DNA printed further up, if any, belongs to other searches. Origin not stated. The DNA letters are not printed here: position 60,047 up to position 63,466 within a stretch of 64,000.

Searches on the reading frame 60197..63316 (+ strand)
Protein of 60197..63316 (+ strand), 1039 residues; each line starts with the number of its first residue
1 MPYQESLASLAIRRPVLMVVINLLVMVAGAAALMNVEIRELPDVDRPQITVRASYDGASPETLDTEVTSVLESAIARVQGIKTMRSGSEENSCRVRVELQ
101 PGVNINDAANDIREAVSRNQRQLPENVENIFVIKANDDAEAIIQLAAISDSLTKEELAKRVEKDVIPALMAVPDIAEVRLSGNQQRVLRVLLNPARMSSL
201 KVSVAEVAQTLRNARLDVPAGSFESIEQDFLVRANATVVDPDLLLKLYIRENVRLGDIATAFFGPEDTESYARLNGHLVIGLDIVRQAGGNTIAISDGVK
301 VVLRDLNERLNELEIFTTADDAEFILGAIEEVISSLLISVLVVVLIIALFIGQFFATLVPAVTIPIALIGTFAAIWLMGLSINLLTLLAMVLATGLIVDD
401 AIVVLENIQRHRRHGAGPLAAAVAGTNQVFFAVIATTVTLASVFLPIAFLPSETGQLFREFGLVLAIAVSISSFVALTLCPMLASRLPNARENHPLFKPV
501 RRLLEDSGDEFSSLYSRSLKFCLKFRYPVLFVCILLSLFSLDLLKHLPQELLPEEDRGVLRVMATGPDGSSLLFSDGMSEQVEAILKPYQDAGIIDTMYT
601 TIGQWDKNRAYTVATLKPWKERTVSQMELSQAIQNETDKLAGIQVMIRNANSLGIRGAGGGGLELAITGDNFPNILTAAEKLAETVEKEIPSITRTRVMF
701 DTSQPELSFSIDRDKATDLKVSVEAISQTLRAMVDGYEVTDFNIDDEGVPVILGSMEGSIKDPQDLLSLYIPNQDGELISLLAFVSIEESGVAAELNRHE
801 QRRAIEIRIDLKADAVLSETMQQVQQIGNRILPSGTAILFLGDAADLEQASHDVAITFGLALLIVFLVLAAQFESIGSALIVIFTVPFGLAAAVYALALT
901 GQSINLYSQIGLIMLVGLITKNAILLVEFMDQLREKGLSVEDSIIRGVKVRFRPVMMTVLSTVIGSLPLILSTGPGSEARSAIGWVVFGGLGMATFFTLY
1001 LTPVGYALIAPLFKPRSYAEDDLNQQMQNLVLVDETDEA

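Call 41: search_protein_families(library=pfam, proteins=[window:60197-63316:+], max_evalue=0.0001)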
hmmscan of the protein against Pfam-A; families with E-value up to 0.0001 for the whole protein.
window:60197-63316:+ (1039 aa): 2 families
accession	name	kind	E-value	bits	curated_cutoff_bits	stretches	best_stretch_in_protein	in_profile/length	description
PF00873.25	ACR_tran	-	1.5e-244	814.6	28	1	8-1009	2-1020/1021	AcrB/AcrD/AcrF family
PF03176.21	MMPL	-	1e-11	44.9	20.5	2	335-487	148-302/333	MMPL family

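Call 42: find_encoding_contigs(protein=window:60197-63316:+, flank=10000, max_places=2)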
Protein window:60197-63316:+ (1039 aa): 2 contigs read that carry it; 1 place shown.
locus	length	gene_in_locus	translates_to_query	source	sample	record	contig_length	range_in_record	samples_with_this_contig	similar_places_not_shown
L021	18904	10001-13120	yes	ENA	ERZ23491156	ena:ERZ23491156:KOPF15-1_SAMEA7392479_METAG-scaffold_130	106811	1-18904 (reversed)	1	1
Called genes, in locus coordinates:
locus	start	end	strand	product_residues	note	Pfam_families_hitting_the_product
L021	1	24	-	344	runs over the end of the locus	-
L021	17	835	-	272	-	PF02621:VitK2_biosynth, PF12974:Phosphonate-bd (weak)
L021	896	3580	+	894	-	PF02985:HEAT (faint), PF03130:HEAT_PBS (faint), PF13646:HEAT_2, PF00437:T2SSE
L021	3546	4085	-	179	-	-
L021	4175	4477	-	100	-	PF03840:SecG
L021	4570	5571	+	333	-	-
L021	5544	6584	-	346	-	-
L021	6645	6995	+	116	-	PF01740:STAS, PF13466:STAS_2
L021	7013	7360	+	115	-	-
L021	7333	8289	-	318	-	PF00753:Lactamase_B (faint), PF23023:Anti-Pycsar_Apyc1 (weak), PF12706:Lactamase_B_2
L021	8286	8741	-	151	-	PF00293:NUDIX (weak)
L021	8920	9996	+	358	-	PF25917:BSH_RND, PF25954:Beta-barrel_RND_2, PF25989:YknX_C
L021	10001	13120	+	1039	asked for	PF00873:ACR_tran, PF03176:MMPL (weak)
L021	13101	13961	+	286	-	PF00988:CPSase_sm_chain, PF00117:GATase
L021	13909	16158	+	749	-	PF25596:CPSase_L_D1, PF02786:CPSase_L_D2, PF25596:CPSase_L_D1, PF15632:ATPgrasp_Ter (weak)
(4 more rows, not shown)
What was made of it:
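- The window comes from a metagenome scaffold (call 42).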
